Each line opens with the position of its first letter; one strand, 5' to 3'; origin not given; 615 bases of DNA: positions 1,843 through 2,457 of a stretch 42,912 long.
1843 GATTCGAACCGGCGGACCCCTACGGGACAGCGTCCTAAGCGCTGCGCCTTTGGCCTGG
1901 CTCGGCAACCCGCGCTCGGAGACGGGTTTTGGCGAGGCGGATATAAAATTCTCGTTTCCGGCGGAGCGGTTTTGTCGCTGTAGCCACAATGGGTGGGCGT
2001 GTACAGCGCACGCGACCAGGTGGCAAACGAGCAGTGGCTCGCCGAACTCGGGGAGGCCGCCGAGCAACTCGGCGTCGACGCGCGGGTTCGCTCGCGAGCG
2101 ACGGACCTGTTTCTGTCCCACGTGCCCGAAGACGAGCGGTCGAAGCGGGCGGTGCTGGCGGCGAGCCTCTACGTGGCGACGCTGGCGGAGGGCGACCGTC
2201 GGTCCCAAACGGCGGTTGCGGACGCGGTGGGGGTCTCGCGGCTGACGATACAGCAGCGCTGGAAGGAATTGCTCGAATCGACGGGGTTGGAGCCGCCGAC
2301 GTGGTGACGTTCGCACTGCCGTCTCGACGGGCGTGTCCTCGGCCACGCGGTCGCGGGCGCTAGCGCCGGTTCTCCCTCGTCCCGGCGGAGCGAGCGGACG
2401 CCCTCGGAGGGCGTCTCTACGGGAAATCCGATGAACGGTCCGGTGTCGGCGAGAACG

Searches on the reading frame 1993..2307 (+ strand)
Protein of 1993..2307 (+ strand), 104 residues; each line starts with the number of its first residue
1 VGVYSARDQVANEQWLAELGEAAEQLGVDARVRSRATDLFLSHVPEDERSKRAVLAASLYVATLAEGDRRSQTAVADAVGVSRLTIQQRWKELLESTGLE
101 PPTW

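Call 25: search_protein_families(library=pfam, proteins=[window:1993-2307:+])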
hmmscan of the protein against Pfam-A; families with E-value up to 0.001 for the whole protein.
window:1993-2307:+ (104 aa): 3 families
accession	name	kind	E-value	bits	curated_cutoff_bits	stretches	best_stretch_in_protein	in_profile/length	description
PF00382.24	TFIIB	-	5.1e-10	39.7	23.6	1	22-95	15-91/92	Transcription factor TFIIB repeat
PF13404.12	HTH_AsnC-type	-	0.00048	20.3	27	1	64-93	12-41/42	AsnC-type helix-turn-helix domain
PF13384.12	HTH_23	-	0.00082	19.6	24.6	0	69-101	17-48/50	Homeodomain-like domain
